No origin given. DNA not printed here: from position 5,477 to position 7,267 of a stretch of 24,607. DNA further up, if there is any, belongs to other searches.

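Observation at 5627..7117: A T9SS-sorted multidomain protein embedded inside a T2SS/type-IV-filament operon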

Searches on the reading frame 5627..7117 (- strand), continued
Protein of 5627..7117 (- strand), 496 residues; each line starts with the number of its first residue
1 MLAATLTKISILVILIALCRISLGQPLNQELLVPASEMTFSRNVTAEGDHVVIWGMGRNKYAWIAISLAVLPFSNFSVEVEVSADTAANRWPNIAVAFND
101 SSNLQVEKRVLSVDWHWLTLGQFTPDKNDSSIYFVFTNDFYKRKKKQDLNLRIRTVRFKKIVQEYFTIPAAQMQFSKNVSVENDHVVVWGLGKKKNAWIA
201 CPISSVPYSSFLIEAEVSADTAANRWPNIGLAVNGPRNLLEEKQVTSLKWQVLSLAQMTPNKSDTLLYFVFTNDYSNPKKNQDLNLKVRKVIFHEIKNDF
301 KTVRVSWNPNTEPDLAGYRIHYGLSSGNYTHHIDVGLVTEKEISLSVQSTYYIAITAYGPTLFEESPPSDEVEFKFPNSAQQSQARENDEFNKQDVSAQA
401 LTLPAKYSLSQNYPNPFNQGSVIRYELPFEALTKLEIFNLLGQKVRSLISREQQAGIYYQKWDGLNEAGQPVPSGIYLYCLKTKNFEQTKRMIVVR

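Call 11: find_encoding_contigs(protein=P0005, flank=10000, max_places=3)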
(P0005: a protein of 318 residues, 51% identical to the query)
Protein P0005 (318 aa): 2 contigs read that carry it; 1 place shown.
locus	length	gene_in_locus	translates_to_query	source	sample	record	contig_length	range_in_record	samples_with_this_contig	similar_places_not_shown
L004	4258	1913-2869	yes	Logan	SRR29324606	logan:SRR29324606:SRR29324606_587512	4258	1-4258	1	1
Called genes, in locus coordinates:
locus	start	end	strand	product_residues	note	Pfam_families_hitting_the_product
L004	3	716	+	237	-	?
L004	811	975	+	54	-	-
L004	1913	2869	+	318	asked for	PF00404:Dockerin_1 (weak)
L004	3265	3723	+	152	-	-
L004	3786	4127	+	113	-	PF07766:LETM1_RBD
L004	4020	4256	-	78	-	?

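Call 12: find_encoding_contigs(protein=P0003, flank=10000, max_places=3)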
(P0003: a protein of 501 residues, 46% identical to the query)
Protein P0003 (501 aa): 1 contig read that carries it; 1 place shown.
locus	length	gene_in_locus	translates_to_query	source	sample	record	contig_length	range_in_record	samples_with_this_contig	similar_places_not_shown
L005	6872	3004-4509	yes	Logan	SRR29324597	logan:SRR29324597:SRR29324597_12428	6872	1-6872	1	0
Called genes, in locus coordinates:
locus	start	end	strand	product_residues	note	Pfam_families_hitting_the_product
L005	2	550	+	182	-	?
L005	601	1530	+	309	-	PF02463:SMC_N (weak), PF00005:ABC_tran, PF13175:AAA_15 (faint), PF13304:AAA_21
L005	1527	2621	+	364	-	PF12679:ABC2_membrane_2, PF12698:ABC2_membrane_3, PF01061:ABC2_membrane, PF03379:CcmB (weak)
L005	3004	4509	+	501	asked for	PF16841:CBM60 (weak), PF18962:Por_Secre_tail (faint), PF16841:CBM60 (weak), PF13860:FlgD_ig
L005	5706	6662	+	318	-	PF00404:Dockerin_1 (weak)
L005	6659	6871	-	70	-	?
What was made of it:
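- It sits after an ABC-2 transporter, not in a T2SS operon (call 12).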

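Call 13: find_encoding_contigs(protein=P0009, flank=10000, max_places=3)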
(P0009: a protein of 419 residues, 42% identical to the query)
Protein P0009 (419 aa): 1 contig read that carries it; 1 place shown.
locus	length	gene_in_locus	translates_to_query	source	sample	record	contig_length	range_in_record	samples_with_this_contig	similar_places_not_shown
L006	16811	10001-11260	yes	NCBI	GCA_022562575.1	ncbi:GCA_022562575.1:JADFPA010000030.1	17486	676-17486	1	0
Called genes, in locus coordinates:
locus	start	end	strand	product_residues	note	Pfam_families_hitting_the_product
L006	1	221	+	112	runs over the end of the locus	PF13174:TPR_6 (faint)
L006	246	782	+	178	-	PF04542:Sigma70_r2, PF08281:Sigma70_r4_2, PF04545:Sigma70_r4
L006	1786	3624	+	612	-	PF00916:Sulfate_transp, PF01740:STAS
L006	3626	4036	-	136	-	PF20398:DUF6691, PF04143:Sulf_transp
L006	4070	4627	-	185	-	PF04143:Sulf_transp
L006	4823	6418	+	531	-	PF13187:Fer4_9 (weak), PF13247:Fer4_11, PF12838:Fer4_7 (weak), PF13187:Fer4_9 (weak), PF00037:Fer4 (weak), PF13237:Fer4_10 (weak), PF12838:Fer4_7 (weak), PF03916:NrfD, +6 more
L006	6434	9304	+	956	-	PF04879:Molybdop_Fe4S4, PF00384:Molybdopterin, PF01568:Molydop_binding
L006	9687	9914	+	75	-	-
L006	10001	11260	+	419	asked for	PF00041:fn3 (weak), PF00404:Dockerin_1 (faint)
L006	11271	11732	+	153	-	-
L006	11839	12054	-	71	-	-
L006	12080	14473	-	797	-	PF12704:MacB_PCD, PF02687:FtsX, PF12704:MacB_PCD (weak), PF02687:FtsX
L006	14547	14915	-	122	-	PF01740:STAS, PF13466:STAS_2 (weak)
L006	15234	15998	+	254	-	PF03544:TonB_C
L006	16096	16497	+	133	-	PF13581:HATPase_c_2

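Call 14: find_encoding_contigs(protein=P0006, flank=10000, max_places=3)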
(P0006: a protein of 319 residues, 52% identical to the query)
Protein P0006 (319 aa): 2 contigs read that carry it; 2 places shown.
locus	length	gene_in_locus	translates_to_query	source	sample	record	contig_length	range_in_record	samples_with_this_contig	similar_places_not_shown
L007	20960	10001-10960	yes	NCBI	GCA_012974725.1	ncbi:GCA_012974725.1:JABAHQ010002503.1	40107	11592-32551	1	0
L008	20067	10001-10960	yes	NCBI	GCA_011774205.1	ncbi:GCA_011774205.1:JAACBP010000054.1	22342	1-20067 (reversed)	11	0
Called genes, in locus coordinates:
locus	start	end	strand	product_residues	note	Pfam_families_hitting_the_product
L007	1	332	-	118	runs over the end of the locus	-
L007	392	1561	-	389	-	-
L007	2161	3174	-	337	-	PF03706:LPG_synthase_TM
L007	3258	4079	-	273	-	-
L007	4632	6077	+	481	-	PF00282:Pyridoxal_deC, PF00155:Aminotran_1_2 (weak)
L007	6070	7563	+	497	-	PF00293:NUDIX (faint), PF00753:Lactamase_B, PF12706:Lactamase_B_2, PF17778:WHD_BLACT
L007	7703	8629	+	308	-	PF02463:SMC_N (weak), PF13175:AAA_15 (faint), PF00005:ABC_tran, PF13304:AAA_21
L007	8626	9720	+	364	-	PF12679:ABC2_membrane_2, PF12698:ABC2_membrane_3, PF01061:ABC2_membrane, PF03379:CcmB (weak)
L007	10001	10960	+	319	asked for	PF00404:Dockerin_1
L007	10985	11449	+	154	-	-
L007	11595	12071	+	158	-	-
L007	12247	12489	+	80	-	-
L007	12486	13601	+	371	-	-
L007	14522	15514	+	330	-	PF13964:Beta-prop_Calicin, PF24681:Kelch_KLHDC2_KLHL20_DRC7, PF24981:Beta-prop_ATRN-LZTR1, PF25210:Kelch_FKB95, PF24681:Kelch_KLHDC2_KLHL20_DRC7, PF01344:Kelch_1, PF13415:Beta-prop_FBX42, PF25210:Kelch_FKB95, +10 more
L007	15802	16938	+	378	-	-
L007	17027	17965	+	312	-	PF13620:CarboxypepD_reg (weak), PF13715:CarbopepD_reg_2 (faint), PF08308:PEGA (faint)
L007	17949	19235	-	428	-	PF01244:Peptidase_M19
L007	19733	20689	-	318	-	PF00248:Aldo_ket_red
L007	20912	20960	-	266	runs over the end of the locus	PF20113:DUF6503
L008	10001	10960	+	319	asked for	PF00404:Dockerin_1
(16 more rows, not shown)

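Call 29: predict_structure(alignment_id=A1)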
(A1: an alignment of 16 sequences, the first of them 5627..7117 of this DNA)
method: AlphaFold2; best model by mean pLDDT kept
length: 496 residues; sequences in the alignment: 16
mean_pLDDT: 80.4   pTM: 0.42
mean pLDDT of the five models: 80.4, 79.7, 79.6, 79.1, 78.2
residues with pLDDT >= 90: 173; 70-90: 228; 50-70: 50; < 50: 45
segments of 3 or more residues with pLDDT < 50: 22-26, 379-416
pLDDT, mean of each block of 10 residues (from residue 1): 60 63 55 91 89 73 88 90 89 91 89 94 89 84 78 94 81 91 89 74 88 93 88 91 89 87 92 80 88 78 84 87 82 84 79 90 79 74 35 31 35 46 79 92 92 87 88 86 84 73
secondary structure, 60 per line:
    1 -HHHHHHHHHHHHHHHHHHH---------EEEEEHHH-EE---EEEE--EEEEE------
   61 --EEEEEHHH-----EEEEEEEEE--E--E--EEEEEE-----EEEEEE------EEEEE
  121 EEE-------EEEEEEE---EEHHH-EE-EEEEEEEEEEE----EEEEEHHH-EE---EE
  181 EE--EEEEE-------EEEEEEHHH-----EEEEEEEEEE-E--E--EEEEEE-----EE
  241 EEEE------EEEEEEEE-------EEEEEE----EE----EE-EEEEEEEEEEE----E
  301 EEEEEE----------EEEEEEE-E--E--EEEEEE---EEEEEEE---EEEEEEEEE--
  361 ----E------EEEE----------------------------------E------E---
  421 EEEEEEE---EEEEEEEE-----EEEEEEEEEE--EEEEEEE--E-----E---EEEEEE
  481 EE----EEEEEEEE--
elements in order: H2-20 E30-34 E44-47 E50-54 E63-67 E76-84 E93-98 E104-109 E116-123 E131-137 E150-160 E165-169 E179-182 E185-189 E197-202 E211-220 E228-233 E239-244 E251-258 E266-271 E285-295 E300-306 E317-323 E331-336 E340-346 E350-358 E372-375 E421-427 E431-438 E444-453 E456-462 E475-482 E487-494
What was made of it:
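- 7046..7117 (-): Predicted Sec signal peptide (residues 1-24, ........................|Q), with Gln at +1. AF2 gives a helix at residues 2-20 (call 29).
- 6638..7030 (-): CBM36/60-like module 1 (residues about 30-160). Beta-sandwich with pLDDT about 90 (call 29).
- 5984..6226 (-): FN3 spacer domain (residues about 298-378). Beta-sandwich at residues 300-375 in the model (call 29).
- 5882..5983 (-): Disordered linker (residues about 379-412). pLDDT below 50 for residues 379-416 (call 29).
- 5630..5881 (-): T9SS type-A C-terminal sorting domain (residues 413-496, begins ...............). Beta-sandwich at residues 421-494 (call 29).
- On T9SS type-A CTD cargo (TIGR04183): Strands span residues 421-494 with pLDDT of about 73-92 (call 29).
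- On Fibronectin type III domain: A beta-sandwich is modelled at residues 300-375 (call 29).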

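Call 51: search_protein_families(library=pfam, proteins=[L007:10985-11446:+, L002:11116-11580:+], max_evalue=0.01)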
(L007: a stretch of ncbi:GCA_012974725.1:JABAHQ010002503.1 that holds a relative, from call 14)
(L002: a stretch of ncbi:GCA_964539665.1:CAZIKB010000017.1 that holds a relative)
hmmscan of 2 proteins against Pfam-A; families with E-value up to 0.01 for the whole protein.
L007:10985-11446:+ (154 aa): 1 family
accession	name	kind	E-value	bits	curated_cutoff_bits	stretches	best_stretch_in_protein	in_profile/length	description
PF00963.24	Cohesin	-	0.0098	16.5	24.1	0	3-106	7-105/139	Cohesin domain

L002:11116-11580:+ (155 aa): 0 families

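Call 53: search_solved_structures(query=A3, max_evalue=1)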
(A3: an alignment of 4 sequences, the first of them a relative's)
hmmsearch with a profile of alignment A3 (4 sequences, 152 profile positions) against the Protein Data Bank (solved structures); distinct sequences matched with E-value up to 1: 0.
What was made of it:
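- Tried and rejected: Pfam gives E 0.0098, below its cut-off (call 51), and there is no solved-structure sequence hit (call 53).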

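Call 55: fold_search(model_id=the predicted structure, library=pdb)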
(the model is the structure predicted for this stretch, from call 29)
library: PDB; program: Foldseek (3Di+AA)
matches with E <= 10: 1655; with E <= 0.001: 114
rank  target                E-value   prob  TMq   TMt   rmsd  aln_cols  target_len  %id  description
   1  9e7m_Ja               8.5e-07  1.00  0.15  0.10  42.4       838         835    6  In situ cryoEM structure of bacteriophage Ur-lambda tail tip complex (released 2025-11-05)
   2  5x7o_A                1.2e-06  1.00  0.31  0.14  23.9       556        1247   10  Crystal structure of Paenibacillus sp. 598K alpha-1,6-glucosyltransferase (released 2017-07-26)
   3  8k35_A                1.6e-06  1.00  0.15  0.10  42.1       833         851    6  Structure of the bacteriophage lambda tail tip complex (released 2023-11-15)
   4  9l9p_S                2.6e-06  0.98  0.13  0.09  43.2       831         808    8  Cryo-EM structure of bacteriophage T1 tail tip complex (released 2025-03-12)
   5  4bk5_A                2.7e-06  1.00  0.16  0.16  36.8       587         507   10  crystal structure of the human EphA4 ectodomain in complex with human ephrin A5 (amine-methylated sample) (released 2013-07-03)
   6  7s7k_A                3.0e-06  0.99  0.14  0.14  34.1       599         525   11  Crystal structure of the EphB2 extracellular domain (released 2021-10-27)
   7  4w8j                  3.5e-06  1.00  0.17  0.09  18.0       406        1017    8  Structure of the full-length insecticidal protein Cry1Ac reveals intriguing details of toxin packaging into in vivo form (released 2014-09-17)
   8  7c7u_B                5.8e-06  0.98  0.13  0.12  26.4       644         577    8  Biofilm associated protein - BSP domain (released 2021-05-12)
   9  7c7u_A                6.1e-06  0.99  0.13  0.12  26.8       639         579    8  Biofilm associated protein - BSP domain (released 2021-05-12)
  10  4xup_A                6.7e-06  1.00  0.22  0.29  15.0       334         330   13  Structure of the N-terminal CBM22-1-CBM22-2 tandem domain from Paenibacillus barcinonensis Xyn10C (released 2015-06-03)
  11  8w7n                  7.4e-06  1.00  0.21  0.11  14.5       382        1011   10  Crystal structure of the in-cell Cry1Aa purified from Bacillus thuringiensis (released 2024-03-06)
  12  8iyk_F                8.5e-06  0.99  0.15  0.09  41.4       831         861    6  Tail tip conformation 1 of phage lambda tail (released 2023-10-18)
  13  9vla_A                1.0e-05  0.99  0.17  0.16  26.6       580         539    8  Crystal structure of PNGase Bb in complex with MUXF glycopeptide (released 2026-02-18)
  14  6kka_A                1.4e-05  1.00  0.22  0.33  14.7       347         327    6  Xylanase J mutant from Bacillus sp. 41M-1 (released 2019-09-04)
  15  6qep                  1.6e-05  1.00  0.21  0.09  18.9       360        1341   10  EngBF DARPin Fusion 4b H14 (released 2019-11-06)
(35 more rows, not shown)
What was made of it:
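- Closest known: Surface glycan-binding proteins. Same: SGBP-B of B. thetaiotaomicron appears among the Foldseek hits for the full model (call 55).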

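Call 57: find_encoding_contigs(protein=P0001, flank=2000, max_places=2)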
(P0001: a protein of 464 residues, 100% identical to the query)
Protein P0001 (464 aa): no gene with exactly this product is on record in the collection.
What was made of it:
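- Tried and rejected: A look-up of the deposited protein P0001 found no record (call 57).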

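Call 75: find_encoding_contigs(protein=P0023, flank=10000, max_places=2)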
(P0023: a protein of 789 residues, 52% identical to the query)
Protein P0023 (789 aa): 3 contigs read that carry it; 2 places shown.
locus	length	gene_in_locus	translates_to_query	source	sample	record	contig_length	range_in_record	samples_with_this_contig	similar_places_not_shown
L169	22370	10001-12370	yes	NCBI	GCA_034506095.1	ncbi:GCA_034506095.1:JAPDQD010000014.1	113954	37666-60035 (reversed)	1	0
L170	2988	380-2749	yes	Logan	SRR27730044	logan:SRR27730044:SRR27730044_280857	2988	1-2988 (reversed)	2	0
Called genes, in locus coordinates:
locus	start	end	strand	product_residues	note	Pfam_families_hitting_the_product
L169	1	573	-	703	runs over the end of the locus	PF10459:Peptidase_S46, PF13365:Trypsin_2 (faint)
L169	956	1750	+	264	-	PF00561:Abhydrolase_1, PF03959:FSH1 (faint), PF06821:Ser_hydrolase (faint), PF12146:Hydrolase_4, PF12697:Abhydrolase_6, PF00975:Thioesterase (weak), PF03096:Ndr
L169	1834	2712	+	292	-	PF01875:Memo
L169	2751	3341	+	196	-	PF01871:AMMECR1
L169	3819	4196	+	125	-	-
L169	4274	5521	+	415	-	PF01966:HD, PF13286:HD_assoc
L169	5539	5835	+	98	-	PF01909:NTP_transf_2, PF18765:Polbeta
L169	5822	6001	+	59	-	-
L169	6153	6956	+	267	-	PF02463:SMC_N (faint), PF00005:ABC_tran, PF13304:AAA_21 (faint)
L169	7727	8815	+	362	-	PF00158:Sigma54_activat, PF14532:Sigma54_activ_2, PF07728:AAA_5 (weak), PF25601:AAA_lid_14, PF02954:HTH_8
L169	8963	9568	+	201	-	PF00041:fn3, PF18962:Por_Secre_tail (faint), PF13860:FlgD_ig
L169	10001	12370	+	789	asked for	PF00041:fn3 (weak), PF13205:Big_5 (faint), PF13860:FlgD_ig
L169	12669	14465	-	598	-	PF08439:Peptidase_M3_N, PF01432:Peptidase_M3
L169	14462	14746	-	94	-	PF13769:Virulence_fact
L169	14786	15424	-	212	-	PF02607:B12-binding_2, PF02310:B12-binding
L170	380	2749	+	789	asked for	PF00041:fn3 (weak), PF13205:Big_5 (faint), PF13860:FlgD_ig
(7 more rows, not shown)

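Call 76: find_encoding_contigs(protein=P0021, flank=10000, max_places=2)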
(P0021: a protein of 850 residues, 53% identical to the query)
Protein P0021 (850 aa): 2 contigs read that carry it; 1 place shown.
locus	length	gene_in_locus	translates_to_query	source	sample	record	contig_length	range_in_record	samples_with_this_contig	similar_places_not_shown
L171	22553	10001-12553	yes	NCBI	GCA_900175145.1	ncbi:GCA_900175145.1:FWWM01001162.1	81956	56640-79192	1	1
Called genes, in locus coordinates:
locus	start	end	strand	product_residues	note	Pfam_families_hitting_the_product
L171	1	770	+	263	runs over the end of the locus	PF00963:Cohesin (weak)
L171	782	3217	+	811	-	PF00963:Cohesin, PF18962:Por_Secre_tail, PF13860:FlgD_ig (weak)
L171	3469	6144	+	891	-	PF13517:FG-GAP_3 (faint), PF14312:FG-GAP_2 (faint), PF01839:FG-GAP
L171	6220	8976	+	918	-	PF00963:Cohesin, PF13585:CHU_C (faint), PF13620:CarboxypepD_reg, PF13860:FlgD_ig, PF18962:Por_Secre_tail (weak)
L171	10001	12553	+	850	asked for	PF00963:Cohesin, PF13860:FlgD_ig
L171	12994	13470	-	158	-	-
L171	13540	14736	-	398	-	PF07143:AttH, PF17186:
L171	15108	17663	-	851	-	PF12704:MacB_PCD, PF02687:FtsX, PF12704:MacB_PCD, PF02687:FtsX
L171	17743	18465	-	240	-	PF00005:ABC_tran, PF13304:AAA_21 (faint)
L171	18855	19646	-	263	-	PF00795:CN_hydrolase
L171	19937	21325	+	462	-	PF18195:GatD_N, PF00710:Asparaginase, PF17763:Asparaginase_C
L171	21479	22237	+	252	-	PF00149:Metallophos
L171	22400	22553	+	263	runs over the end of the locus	PF02811:PHP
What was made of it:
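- Cohesin proteins with T9SS tails exist in an assembly recovered through the CTD hits (call 76).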
